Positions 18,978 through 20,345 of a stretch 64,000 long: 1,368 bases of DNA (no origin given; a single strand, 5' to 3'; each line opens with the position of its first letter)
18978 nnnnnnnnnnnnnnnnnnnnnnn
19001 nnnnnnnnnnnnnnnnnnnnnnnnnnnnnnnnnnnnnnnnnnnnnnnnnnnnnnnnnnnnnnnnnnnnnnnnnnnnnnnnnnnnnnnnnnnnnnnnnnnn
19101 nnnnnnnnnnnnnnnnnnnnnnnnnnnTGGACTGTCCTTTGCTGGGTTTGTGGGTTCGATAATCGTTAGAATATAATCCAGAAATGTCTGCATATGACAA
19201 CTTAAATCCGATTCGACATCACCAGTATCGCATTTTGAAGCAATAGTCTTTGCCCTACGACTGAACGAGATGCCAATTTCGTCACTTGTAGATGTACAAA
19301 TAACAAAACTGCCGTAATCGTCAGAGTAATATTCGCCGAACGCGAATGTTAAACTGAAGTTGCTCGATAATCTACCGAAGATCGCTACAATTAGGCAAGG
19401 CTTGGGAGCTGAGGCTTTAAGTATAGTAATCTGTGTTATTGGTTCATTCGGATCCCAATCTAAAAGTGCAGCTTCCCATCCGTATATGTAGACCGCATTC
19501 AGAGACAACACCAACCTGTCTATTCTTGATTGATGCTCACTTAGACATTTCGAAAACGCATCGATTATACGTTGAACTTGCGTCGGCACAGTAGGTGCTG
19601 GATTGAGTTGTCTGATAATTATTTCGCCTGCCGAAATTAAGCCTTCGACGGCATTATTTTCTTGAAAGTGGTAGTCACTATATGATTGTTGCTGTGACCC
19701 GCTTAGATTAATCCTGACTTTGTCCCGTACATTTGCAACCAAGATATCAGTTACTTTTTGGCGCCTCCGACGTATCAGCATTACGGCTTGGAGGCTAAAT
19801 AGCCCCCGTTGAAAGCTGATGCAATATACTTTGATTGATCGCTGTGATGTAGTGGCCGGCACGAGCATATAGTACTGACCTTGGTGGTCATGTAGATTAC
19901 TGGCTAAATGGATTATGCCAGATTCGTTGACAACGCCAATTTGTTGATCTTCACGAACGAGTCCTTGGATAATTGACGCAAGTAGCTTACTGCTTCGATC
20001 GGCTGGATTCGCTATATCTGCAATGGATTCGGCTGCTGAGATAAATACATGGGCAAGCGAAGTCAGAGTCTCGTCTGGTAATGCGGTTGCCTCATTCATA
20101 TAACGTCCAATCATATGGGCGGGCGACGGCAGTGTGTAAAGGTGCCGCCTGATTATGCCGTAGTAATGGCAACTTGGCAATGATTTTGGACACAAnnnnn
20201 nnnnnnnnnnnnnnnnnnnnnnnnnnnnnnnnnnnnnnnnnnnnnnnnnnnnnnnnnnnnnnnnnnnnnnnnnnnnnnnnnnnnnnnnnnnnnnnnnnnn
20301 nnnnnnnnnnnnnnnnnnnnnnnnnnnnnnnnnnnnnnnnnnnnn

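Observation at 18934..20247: Low-GC 329-aa ORFan with its own promoter and flanking terminators, wedged between tuf and rpsJ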

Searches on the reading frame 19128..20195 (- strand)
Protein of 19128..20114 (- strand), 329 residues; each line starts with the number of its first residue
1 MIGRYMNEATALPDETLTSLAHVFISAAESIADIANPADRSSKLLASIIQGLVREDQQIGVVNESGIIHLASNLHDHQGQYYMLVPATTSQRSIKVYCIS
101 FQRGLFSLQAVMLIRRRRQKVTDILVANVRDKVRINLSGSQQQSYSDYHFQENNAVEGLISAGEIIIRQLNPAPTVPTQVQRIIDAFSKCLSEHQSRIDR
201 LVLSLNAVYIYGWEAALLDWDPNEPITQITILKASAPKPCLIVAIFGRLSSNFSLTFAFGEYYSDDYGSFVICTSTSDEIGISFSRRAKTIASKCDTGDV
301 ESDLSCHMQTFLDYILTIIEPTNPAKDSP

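Call 5: search_protein_families(library=pfam, proteins=[window:19128-20114:-], max_evalue=1)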
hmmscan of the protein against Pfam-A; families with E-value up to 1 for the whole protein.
window:19128-20114:- (329 aa): 1 family
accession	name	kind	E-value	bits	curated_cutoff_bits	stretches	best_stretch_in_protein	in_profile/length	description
PF04960.20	Glutaminase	-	0.0049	16.5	27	1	103-203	36-136/286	Glutaminase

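Call 6: search_protein_families(library=padloc, proteins=[window:19128-20114:-], max_evalue=1)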
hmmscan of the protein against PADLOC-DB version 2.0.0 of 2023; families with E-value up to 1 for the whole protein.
window:19128-20114:- (329 aa): 0 families

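Call 7: find_homologous_proteins(query=window:19128-20114:-, max_evalue=0.01)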
Query window:19128-20114:- (329 aa): 1 proteins with E <= 0.01 among 1998 candidates.
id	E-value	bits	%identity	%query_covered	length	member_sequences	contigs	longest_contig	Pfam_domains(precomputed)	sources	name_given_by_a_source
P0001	8.8e-214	726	100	100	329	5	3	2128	-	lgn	-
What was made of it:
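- Tried and rejected: Word-indexed HMMER search of 5.8 billion cluster representatives (call 7).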

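Call 11: find_encoding_contigs(protein=P0001, flank=10000, max_places=10)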
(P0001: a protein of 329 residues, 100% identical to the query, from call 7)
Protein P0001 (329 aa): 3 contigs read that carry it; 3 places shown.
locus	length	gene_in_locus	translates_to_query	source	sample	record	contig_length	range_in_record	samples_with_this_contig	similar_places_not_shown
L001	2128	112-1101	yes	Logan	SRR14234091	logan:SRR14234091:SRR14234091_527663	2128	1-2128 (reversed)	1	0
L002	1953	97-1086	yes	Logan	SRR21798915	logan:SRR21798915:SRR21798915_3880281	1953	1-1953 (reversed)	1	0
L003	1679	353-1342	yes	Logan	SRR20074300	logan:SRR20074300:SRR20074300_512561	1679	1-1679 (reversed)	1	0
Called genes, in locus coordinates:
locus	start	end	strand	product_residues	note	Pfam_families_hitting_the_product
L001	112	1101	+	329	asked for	-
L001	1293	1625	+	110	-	PF00338:Ribosomal_S10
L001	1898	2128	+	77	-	?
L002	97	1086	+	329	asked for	-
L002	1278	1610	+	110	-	PF00338:Ribosomal_S10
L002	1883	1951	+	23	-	?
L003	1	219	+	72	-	?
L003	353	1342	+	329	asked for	-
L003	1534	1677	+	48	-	?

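Call 13: find_related_loci(query=window:19128-20114:-, collection=viral_contigs, flank=5000)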
Query window:19128-20114:- (329 aa) in viral_contigs; peptide patterns used: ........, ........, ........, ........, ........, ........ (x = any residue, [..] = any of these).
No stretch of DNA in the collection matches any of the patterns.

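Call 21: predict_structure(protein=window:19128-20114:-)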
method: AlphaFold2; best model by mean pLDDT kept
length: 329 residues; sequences in the alignment: 1
mean_pLDDT: 37.6   pTM: 0.26
mean pLDDT of the five models: 37.6, 37.4, 30.4, 29.8, 28.4
residues with pLDDT >= 90: 0; 70-90: 0; 50-70: 2; < 50: 327
segments of 3 or more residues with pLDDT < 50: 1-117, 119-296, 298-329
pLDDT, mean of each block of 10 residues (from residue 1): 38 42 43 38 39 32 31 36 43 45 40 43 39 27 25 35 36 37 44 44 30 30 33 34 39 42 41 39 33 42 42 44 31
secondary structure, 60 per line:
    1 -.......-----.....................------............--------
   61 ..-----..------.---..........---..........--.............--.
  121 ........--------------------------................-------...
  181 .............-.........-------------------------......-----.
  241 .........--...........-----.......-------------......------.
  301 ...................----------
elements in order: H2-8 H14-34 H41-52 E80-89 E93-102 E105-117 E120-128 H155-170 H178-193 H195-203 E229-234 E240-249 E252-262 E268-274 H288-293 H300-319

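Call 22: search_protein_representatives(protein=window:19128-20114:-)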
Query: 329 residues. Proteins with E-value up to 0.001 (for the whole library): 1; up to 1e-10: 1; up to 1e-30: 1. The best 1 are listed.
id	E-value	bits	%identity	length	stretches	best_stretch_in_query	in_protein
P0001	2.8e-214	726.2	100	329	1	1-329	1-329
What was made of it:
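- This one has none in two searches of a collection of about 15 billion predicted proteins (calls 7, 22). It has no homologues at all (calls 7, 22).
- Tried and rejected: Exhaustive phmmer against 1.84 billion representatives (call 22).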

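Call 29: search_protein_families(library=phrogs, proteins=[window:19128-20114:-, window:19128-20195:-], max_evalue=1)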
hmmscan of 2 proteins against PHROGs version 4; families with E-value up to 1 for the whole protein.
window:19128-20114:- (329 aa): 1 family
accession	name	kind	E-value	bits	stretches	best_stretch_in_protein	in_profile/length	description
phrog_22984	-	unknown function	0.4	12.2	1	153-189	34-70/74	-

window:19128-20195:- (356 aa): 0 families

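Call 30: search_protein_families(library=ncbifam, proteins=[window:19128-20114:-], max_evalue=1)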
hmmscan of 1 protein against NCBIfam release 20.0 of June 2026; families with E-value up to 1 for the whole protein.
window:19128-20114:- (329 aa): 2 families
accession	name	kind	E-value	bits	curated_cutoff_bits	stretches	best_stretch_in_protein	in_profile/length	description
TIGR03814.1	Gln_ase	equivalog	0.013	14.6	255.4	1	105-202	52-149/300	glutaminase A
TIGR00615.1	recR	equivalog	0.11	11.9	162.55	1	12-92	35-115/196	recombination mediator RecR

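Call 31: search_solved_structures(query=window:19128-20114:-, max_evalue=10)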
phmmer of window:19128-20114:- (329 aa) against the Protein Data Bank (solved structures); distinct sequences matched with E-value up to 10: 0.
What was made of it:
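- On Glutaminase (PF04960 / TIGR03814): About 100 residues are matched (calls 5, 30). phmmer finds no PDB glutaminase (call 31).
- Tried and rejected: PDB sequences at E <= 10 (call 31).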

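Call 39: search_dna_similar(query=window:19128-20114:-, collection=phages, mode=protein, max_evalue=1)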
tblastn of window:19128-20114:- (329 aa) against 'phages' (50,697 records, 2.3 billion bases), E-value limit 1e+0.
No match.

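Call 40: search_dna_similar(query=window:19128-20114:-, collection=plasmids, mode=protein, max_evalue=1)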
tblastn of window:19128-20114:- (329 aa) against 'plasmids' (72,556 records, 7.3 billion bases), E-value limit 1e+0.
No match.
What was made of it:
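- Tried and rejected: tblastn against phage and plasmid collections (calls 39, 40).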

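Call 41: find_related_loci(query=window:19128-20114:-, collection=metagenome_contigs, flank=8000)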
Query window:19128-20114:- (329 aa) in metagenome_contigs; peptide patterns used: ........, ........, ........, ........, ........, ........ (x = any residue, [..] = any of these).
18 stretches matched a pattern, but none encodes a relative of the query by tblastn (E <= 1e-3).
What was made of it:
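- Tried and rejected: Peptide-pattern scans of viral contigs and JGI metagenome contigs (calls 13, 41).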

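Call 53: fold_search(model_id=the predicted structure, library=pdb)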
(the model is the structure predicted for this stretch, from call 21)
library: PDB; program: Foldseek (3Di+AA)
matches with E <= 10: 592; with E <= 0.001: 0
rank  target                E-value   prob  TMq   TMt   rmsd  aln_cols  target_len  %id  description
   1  3ub1_B                1.6e-02  0.14  0.10  0.12  18.5       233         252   12  Ntf2 like protein involved in plasmid conjugation (released 2012-02-08)
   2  3ub1_C                2.8e-02  0.14  0.10  0.12  18.8       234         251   11  Ntf2 like protein involved in plasmid conjugation (released 2012-02-08)
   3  3ub1_A                4.2e-02  0.10  0.10  0.12  18.9       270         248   10  Ntf2 like protein involved in plasmid conjugation (released 2012-02-08)
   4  5tgn_A                9.6e-02  0.77  0.13  0.35  13.7       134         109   10  Crystal structure of protein Sthe_2403 from Sphaerobacter thermophilus (released 2016-10-26)
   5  5l33                  1.4e-01  0.75  0.13  0.36  15.4       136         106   13  Crystal structure of a de novo designed protein with curved beta-sheet (released 2017-01-25)
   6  3rd7_B                1.9e-01  0.11  0.11  0.12  17.8       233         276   11  Crystal structure of acyl-coa thioesterase from mycobacterium avium (released 2011-06-08)
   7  9qzd_A                2.1e-01  0.98  0.13  0.32   4.2        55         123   18  de novo NTF2-like protein (released 2025-10-22)
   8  3nqy_A                2.3e-01  0.12  0.14  0.20  16.3       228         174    6  Crystal structure of the autoprocessed complex of Vibriolysin MCP-02 with a single point mutation E346A (released 2010-10-06)
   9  9r0t_B                2.6e-01  0.99  0.13  0.36   3.6        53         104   13  De novo designed homodimeric NTF2-like protein with a hydrophobic pocket (released 2025-10-22)
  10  5ay6_A                2.6e-01  0.10  0.13  0.14  17.8       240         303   10  32 kDa Fragment of the Flagellar hook protein FlgE from Caulobacter crescentus (released 2016-08-17)
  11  3k44_A                2.7e-01  0.18  0.11  0.21  17.3       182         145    8  Crystal Structure of Drosophila melanogaster Pur-alpha (released 2009-10-27)
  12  9r0z                  2.9e-01  0.98  0.13  0.37   3.4        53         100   11  De novo designed homodimeric NTF2-like protein (released 2025-10-22)
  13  9r0t_A                3.6e-01  0.98  0.13  0.37   3.5        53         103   13  De novo designed homodimeric NTF2-like protein with a hydrophobic pocket (released 2025-10-22)
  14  5tgn_B                3.6e-01  0.60  0.13  0.36  10.3       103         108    9  Crystal structure of protein Sthe_2403 from Sphaerobacter thermophilus (released 2016-10-26)
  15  3rd7_A                3.6e-01  0.08  0.11  0.13  17.8       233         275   11  Crystal structure of acyl-coa thioesterase from mycobacterium avium (released 2011-06-08)
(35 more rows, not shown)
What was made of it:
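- On Tandem NTF2-like proteins (TcpC/VirB8-like), from the best Foldseek match: The best hit, 3ub1, has E = 0.016 and TM-score 0.10, and there are 0 hits at E <= 0.001 (calls 21, 53).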

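Call 63: list_cluster_members(proteins=[P0001])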
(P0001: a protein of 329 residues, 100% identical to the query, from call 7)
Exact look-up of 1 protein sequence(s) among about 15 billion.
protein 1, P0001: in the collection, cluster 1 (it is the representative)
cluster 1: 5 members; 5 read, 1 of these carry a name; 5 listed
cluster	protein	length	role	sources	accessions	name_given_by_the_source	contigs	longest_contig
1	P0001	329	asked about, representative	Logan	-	-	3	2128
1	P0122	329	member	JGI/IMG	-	hypothetical protein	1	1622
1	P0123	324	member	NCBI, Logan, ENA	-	-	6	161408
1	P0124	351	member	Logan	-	-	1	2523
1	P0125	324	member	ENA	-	-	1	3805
